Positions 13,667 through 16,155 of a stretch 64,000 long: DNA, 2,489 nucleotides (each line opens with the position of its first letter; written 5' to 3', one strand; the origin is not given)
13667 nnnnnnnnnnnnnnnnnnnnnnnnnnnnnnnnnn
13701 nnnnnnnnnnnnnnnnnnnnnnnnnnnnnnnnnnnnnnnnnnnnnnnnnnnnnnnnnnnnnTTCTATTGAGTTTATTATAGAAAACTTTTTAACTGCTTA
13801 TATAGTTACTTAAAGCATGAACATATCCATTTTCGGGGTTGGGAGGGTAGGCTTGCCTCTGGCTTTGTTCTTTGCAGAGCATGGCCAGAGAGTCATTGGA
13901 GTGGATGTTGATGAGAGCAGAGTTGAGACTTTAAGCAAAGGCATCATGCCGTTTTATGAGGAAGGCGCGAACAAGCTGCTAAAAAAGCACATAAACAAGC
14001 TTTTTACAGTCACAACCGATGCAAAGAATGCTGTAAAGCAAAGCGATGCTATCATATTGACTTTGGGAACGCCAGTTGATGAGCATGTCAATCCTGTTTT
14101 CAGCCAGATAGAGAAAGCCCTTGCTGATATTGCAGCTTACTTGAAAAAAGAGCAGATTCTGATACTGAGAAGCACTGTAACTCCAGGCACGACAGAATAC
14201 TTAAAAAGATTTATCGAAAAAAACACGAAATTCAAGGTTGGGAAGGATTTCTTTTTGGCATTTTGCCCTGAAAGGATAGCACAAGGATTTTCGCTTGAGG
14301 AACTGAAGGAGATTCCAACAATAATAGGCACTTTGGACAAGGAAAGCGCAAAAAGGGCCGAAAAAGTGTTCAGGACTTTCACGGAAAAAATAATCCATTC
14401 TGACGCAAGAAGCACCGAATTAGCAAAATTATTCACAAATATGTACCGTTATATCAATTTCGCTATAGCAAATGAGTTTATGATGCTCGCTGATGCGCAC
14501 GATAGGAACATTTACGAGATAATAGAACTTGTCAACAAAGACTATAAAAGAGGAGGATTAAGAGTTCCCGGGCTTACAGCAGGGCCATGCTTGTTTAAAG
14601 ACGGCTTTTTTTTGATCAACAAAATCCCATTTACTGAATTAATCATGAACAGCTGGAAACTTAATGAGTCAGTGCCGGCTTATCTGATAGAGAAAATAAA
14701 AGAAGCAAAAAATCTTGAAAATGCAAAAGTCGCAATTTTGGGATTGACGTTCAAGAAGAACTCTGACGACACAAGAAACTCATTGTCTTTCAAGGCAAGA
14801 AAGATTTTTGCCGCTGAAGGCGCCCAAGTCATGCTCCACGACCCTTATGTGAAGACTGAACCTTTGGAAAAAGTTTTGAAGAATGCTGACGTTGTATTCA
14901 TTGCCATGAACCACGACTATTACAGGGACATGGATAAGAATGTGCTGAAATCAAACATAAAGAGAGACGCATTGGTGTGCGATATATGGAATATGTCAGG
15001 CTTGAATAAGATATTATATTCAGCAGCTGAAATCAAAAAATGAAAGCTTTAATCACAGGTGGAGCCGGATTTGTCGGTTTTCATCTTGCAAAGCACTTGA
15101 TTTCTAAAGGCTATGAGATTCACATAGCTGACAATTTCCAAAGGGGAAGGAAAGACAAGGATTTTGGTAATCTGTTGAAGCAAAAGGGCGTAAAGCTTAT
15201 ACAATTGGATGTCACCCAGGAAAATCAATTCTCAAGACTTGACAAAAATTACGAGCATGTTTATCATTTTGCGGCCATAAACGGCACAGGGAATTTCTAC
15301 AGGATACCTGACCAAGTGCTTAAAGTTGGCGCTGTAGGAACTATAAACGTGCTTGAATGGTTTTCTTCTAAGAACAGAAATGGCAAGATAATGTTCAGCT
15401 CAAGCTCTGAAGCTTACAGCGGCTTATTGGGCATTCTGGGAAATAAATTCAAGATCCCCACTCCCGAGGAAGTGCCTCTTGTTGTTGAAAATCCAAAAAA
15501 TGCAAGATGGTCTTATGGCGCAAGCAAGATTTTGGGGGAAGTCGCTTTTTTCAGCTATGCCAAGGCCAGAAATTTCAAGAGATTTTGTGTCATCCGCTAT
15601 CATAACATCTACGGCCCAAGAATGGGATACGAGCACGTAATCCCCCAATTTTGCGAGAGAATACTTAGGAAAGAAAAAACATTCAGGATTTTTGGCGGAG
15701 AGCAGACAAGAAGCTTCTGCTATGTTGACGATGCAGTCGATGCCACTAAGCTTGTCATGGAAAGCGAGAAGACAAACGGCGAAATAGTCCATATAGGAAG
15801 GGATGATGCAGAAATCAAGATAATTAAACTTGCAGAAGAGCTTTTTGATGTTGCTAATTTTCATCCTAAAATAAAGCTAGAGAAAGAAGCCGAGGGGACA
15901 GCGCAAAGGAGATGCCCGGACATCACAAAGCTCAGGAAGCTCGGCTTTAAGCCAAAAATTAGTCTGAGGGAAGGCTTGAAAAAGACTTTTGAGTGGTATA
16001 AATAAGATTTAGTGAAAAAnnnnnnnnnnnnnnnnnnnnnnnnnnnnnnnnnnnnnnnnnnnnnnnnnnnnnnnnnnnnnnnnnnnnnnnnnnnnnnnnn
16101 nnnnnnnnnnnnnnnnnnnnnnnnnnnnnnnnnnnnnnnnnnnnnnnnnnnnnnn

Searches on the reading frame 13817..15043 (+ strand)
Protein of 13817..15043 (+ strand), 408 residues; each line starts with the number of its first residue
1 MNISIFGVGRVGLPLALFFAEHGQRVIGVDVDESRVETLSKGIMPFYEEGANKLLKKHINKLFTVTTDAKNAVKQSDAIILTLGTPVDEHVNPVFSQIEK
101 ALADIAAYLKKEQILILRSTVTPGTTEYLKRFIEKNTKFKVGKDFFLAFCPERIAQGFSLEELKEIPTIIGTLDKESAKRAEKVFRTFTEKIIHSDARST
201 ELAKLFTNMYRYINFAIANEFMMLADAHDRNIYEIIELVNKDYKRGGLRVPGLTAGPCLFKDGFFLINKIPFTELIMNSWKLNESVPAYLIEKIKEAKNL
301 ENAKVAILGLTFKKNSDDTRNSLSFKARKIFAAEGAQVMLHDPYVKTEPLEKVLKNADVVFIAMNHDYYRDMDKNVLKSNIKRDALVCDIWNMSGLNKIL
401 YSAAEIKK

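Call 30: search_protein_families(library=ncbifam, proteins=[window:13817-15043:+], max_evalue=0.00001)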
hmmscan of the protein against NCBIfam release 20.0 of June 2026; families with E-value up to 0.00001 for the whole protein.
window:13817-15043:+ (408 aa): 8 families
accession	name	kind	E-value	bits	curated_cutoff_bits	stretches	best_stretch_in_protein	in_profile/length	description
TIGR03026.1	NDP-sugDHase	subfamily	1.9e-101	339.8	189.8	1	1-392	1-413/413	nucleotide sugar dehydrogenase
NF040825.1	UDPMaNacDH_Arch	equivalog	1.7e-75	254.5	750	1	1-385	1-393/418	UDP-N-acetyl-D-mannosamine dehydrogenase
NF008286.0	PRK11064.1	equivalog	5e-59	199.9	459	1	2-384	5-414/420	UDP-N-acetyl-D-mannosamine dehydrogenase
NF041297.1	UDPGDh_AglM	equivalog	6.2e-45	153.9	670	1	1-355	1-368/429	UDP-glucose 6-dehydrogenase AglM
NF047673.2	TeichurnBiosyTuaD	equivalog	1.1e-38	133.5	700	1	3-375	4-396/439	UDP-glucose 6-dehydrogenase TuaD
NF011729.0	PRK15182.1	equivalog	1.9e-32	112.6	592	1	2-352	8-364/425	Vi polysaccharide biosynthesis UDP-N-acetylglucosamine C-6 dehydrogenase TviB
NF011631.0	PRK15057.1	equivalog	1.1e-19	70.8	757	1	1-349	1-343/388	UDP-glucose 6-dehydrogenase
TIGR01692.1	HIBADH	equivalog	3.3e-06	26.6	291.6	0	57-229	34-191/288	3-hydroxyisobutyrate dehydrogenase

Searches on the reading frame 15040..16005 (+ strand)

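Call 30: search_protein_families(library=ncbifam, proteins=[window:15040-16005:+], max_evalue=0.00001)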
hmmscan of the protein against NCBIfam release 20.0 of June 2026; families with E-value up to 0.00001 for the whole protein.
window:15040-16005:+ (321 aa): 23 families
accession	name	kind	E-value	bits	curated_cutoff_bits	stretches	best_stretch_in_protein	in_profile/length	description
TIGR04180.1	EDH_00030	hypoth_equivalog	8e-33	113.8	475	1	4-284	2-268/297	NAD-dependent 4,6-dehydratase LegB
TIGR01181.1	dTDP_gluc_dehyt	equivalog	1.9e-32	112.6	365.1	1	3-320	2-311/321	dTDP-glucose 4,6-dehydratase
TIGR01179.1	galE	equivalog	3.7e-26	91.7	262.3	1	3-320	2-325/332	UDP-glucose 4-epimerase GalE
NF008872.0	PRK11908.1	equivalog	4e-25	88.6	294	1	1-321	2-336/349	bifunctional UDP-4-keto-pentose/UDP-xylose synthase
TIGR02197.1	heptose_epim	equivalog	6.4e-22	78.1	274.6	1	4-320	2-313/316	ADP-glyceromanno-heptose 6-epimerase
NF005998.1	PRK08125.1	equivalog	3.9e-19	68.5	777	1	2-277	317-590/649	bifunctional UDP-4-amino-4-deoxy-L-arabinose formyltransferase/UDP-glucuronic acid oxidase ArnA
NF047922.1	GDPFucSynFcl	equivalog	5e-18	65.6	500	1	155-320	130-301/308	GDP-L-fucose synthase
NF007490.0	PRK10084.1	subfamily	1.4e-16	60.4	649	1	1-320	1-334/361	dTDP-glucose 4,6-dehydratase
NF042422.1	oxyalk_red_OleD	equivalog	9.3e-14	51.5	580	1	1-238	1-213/329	2-alkyl-3-oxoalkanoate reductase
NF043036.1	ErythonDh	equivalog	1.9e-12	47.1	325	1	1-174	1-164/321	D-erythronate dehydrogenase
NF011728.1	PRK15181.1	equivalog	4e-12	45.8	760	1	3-320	18-337/348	Vi polysaccharide biosynthesis UDP-N-acetylglucosaminuronic acid C-4 epimerase TviC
NF007956.0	PRK10675.1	subfamily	2.2e-11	43.5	394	1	1-192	1-182/338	UDP-glucose 4-epimerase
NF041015.1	UDPsulfquin_syn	equivalog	2.3e-11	43.3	575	0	200-315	238-358/384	UDP-sulfoquinovose synthase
NF007582.0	PRK10217.1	equivalog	2.4e-11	43.3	698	1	2-320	3-331/355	dTDP-glucose 4,6-dehydratase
NF047837.1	UDPAcbARedWbcJ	equivalog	1.5e-10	40.5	500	1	157-273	101-216/372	UDP-2-acetamido-2,6-beta-L-arabino-hexul-4-ose reductase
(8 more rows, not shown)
